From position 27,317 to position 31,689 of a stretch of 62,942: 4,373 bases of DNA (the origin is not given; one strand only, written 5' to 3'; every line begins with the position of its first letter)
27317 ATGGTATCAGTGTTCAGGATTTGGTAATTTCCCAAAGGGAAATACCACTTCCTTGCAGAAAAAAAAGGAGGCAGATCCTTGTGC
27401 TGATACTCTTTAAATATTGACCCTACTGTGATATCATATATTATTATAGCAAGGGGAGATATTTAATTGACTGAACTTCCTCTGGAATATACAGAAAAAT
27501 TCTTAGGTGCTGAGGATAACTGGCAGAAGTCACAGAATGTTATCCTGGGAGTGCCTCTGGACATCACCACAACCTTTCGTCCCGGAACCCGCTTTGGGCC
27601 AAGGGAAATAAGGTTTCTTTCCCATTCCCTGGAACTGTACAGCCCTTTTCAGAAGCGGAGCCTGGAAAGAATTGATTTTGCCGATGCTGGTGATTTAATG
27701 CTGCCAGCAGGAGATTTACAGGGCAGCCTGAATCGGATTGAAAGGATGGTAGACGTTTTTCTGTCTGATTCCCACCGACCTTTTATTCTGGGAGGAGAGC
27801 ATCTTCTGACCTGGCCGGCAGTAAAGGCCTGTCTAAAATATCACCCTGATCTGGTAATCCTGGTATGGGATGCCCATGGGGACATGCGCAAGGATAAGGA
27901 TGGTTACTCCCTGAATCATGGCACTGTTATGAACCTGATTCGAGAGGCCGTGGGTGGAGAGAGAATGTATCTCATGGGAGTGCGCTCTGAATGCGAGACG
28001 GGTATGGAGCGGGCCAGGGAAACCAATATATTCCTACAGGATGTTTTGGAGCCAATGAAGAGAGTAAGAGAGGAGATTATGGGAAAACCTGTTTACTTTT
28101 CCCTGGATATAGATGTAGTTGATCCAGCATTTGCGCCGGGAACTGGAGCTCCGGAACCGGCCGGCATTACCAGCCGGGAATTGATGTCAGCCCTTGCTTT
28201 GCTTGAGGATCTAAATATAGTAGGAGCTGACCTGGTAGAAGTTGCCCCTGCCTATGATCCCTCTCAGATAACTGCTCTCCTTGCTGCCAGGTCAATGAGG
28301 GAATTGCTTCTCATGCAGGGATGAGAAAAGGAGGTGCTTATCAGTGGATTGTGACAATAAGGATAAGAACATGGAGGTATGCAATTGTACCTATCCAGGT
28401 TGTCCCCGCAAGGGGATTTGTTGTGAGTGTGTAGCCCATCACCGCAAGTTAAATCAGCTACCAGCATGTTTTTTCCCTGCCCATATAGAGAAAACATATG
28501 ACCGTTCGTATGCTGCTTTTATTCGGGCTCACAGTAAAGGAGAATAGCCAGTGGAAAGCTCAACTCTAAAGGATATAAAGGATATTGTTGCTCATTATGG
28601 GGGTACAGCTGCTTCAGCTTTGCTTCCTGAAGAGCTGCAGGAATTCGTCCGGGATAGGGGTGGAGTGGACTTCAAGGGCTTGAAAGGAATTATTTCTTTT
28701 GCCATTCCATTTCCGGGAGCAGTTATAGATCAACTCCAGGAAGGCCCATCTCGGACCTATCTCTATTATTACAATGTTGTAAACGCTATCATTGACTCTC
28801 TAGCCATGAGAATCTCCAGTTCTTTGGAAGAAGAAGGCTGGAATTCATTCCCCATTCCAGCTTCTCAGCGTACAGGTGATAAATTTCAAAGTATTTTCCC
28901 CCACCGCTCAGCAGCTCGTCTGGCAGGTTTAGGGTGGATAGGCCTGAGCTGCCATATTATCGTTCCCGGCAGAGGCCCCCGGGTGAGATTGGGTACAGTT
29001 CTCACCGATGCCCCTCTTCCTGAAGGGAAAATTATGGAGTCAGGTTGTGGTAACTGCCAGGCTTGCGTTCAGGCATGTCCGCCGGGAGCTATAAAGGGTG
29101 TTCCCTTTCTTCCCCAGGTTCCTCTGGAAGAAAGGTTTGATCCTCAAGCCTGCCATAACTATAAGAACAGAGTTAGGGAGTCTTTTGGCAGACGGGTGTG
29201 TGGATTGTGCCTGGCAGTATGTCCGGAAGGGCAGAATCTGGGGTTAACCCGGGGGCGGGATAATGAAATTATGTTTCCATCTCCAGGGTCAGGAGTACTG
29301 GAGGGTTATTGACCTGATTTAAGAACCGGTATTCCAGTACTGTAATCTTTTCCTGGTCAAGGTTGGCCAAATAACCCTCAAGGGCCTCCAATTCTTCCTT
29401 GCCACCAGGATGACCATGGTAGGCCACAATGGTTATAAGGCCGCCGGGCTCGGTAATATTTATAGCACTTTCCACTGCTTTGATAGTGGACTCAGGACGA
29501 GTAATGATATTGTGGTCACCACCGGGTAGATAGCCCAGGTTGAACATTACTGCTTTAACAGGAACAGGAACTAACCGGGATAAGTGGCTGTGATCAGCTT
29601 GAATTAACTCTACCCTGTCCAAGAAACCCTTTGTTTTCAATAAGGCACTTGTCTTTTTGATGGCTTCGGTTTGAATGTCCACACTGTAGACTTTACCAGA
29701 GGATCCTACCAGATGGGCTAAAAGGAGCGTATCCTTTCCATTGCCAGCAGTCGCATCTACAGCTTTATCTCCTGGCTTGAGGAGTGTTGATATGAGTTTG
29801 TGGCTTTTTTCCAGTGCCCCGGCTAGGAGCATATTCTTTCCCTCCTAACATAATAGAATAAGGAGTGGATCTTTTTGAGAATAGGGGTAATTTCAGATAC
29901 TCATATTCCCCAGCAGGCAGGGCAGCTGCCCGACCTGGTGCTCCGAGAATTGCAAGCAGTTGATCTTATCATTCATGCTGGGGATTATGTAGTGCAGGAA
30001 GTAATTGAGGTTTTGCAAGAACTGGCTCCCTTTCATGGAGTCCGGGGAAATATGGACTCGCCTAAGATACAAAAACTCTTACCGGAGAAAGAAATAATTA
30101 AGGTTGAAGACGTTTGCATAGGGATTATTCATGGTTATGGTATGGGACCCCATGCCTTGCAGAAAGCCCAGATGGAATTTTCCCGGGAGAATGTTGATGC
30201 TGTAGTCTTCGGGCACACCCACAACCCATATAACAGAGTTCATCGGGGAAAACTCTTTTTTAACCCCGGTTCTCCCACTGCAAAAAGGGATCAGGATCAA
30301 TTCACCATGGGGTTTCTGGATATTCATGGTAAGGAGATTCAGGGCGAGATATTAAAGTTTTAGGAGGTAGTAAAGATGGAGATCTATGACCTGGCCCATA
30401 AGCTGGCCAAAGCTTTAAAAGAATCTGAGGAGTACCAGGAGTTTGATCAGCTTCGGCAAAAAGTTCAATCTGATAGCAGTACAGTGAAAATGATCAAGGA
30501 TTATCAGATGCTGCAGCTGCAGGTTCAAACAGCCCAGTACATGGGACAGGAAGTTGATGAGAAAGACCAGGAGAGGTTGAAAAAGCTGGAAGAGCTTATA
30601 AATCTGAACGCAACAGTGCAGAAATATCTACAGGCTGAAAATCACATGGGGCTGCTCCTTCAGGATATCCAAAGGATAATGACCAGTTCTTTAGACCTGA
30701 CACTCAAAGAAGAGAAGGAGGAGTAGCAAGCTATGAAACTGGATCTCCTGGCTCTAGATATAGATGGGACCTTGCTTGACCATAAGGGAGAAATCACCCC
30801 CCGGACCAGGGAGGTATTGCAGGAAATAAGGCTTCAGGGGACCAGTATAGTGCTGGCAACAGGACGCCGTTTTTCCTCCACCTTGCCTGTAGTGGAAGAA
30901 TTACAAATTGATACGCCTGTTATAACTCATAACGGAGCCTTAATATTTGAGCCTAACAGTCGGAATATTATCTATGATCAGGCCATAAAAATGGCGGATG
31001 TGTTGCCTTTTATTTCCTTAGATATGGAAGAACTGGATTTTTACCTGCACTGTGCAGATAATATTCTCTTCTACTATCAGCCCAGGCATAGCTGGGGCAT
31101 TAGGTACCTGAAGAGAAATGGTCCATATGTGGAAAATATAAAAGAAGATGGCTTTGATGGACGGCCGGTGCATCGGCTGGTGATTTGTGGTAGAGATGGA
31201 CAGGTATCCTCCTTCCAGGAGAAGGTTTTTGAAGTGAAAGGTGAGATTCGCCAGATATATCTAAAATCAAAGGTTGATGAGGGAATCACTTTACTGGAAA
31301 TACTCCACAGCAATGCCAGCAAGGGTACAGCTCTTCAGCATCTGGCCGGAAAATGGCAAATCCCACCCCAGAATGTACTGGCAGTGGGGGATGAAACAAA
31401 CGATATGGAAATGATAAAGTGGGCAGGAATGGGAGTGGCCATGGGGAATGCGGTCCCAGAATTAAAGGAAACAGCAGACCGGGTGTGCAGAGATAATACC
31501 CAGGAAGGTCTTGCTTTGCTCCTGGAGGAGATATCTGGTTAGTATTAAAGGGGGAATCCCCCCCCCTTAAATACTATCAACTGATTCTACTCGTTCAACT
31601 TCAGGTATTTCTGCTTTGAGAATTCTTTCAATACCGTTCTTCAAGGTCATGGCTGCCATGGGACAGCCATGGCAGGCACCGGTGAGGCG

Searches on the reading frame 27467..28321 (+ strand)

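Call 68: search_protein_families(library=pfam, proteins=[window:27467-28321:+], max_evalue=0.00001)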
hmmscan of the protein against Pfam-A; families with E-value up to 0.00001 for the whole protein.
window:27467-28321:+ (285 aa): 1 family
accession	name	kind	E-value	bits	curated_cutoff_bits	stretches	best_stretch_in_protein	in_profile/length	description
PF00491.26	Arginase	-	1.7e-73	248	22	1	25-281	4-278/280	Arginase family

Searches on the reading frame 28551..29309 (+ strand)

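Call 68: search_protein_families(library=pfam, proteins=[window:28551-29309:+], max_evalue=0.00001)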
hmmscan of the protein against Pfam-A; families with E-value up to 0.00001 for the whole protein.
window:28551-29309:+ (253 aa): 2 families
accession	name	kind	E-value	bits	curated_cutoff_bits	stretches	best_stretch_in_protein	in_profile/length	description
PF13484.11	Fer4_16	-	6.1e-08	33.8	30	1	166-226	2-65/66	4Fe-4S double cluster binding domain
PF12838.12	Fer4_7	-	3.8e-06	27.7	27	1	166-227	2-51/52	4Fe-4S dicluster domain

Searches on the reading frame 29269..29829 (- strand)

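Call 68: search_protein_families(library=pfam, proteins=[window:29269-29829:-], max_evalue=0.00001)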
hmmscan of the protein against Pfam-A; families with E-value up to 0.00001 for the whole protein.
window:29269-29829:- (186 aa): 4 families
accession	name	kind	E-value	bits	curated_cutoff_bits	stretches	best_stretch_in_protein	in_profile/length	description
PF06962.18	rRNA_methylase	-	9.3e-51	171.8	22.7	1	47-182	1-136/137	Putative rRNA methylase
PF13847.12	Methyltransf_31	-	5e-11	42.9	27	1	18-138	2-113/145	Methyltransferase domain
PF13649.12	Methyltransf_25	-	3.4e-06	28.1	27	1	24-96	2-70/97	Methyltransferase domain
PF01209.24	Ubie_methyltran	-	7.2e-06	25.9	20.1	0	18-83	46-110/233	ubiE/COQ5 methyltransferase family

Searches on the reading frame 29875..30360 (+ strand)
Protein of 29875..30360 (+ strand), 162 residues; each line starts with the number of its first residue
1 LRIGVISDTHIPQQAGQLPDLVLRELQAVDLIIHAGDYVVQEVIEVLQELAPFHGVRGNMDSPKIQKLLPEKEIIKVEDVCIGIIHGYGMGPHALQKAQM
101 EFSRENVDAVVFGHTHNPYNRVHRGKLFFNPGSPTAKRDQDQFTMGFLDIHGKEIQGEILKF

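Call 103: search_protein_families(library=ncbifam, proteins=[window:29875-30360:+], max_evalue=0.001)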
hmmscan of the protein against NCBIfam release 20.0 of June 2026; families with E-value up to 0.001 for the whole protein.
window:29875-30360:+ (162 aa): 2 families
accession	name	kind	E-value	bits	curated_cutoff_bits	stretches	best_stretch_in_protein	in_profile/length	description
TIGR00040.1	yfcE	subfamily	7.7e-35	120.3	56.25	1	1-156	1-156/158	YfcE family phosphodiesterase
NF006988.0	PRK09453.1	equivalog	1.6e-13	50.9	117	1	1-151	1-163/183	phosphodiesterase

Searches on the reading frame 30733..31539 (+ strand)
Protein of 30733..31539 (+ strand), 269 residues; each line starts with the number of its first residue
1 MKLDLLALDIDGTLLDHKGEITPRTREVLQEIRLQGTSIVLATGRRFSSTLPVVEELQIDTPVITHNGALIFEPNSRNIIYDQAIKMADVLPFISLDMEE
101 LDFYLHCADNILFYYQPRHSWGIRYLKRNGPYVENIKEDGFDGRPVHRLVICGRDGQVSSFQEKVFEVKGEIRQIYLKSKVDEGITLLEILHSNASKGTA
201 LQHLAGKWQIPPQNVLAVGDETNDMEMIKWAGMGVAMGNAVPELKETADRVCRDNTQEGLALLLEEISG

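Call 69: search_protein_families(library=pfam, proteins=[window:30733-31539:+], max_evalue=0.00001)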
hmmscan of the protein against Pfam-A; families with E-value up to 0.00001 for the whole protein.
window:30733-31539:+ (269 aa): 3 families
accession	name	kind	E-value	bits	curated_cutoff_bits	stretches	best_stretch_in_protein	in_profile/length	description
PF08282.18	Hydrolase_3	-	9.5e-58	196.3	20.9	1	6-262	1-253/255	haloacid dehalogenase-like hydrolase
PF05116.19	S6PP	-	2.3e-21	77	20.3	2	187-249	156-218/247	Sucrose-6F-phosphate phosphohydrolase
PF00702.32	Hydrolase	-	6e-09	37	26.4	0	197-232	156-191/191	haloacid dehalogenase-like hydrolase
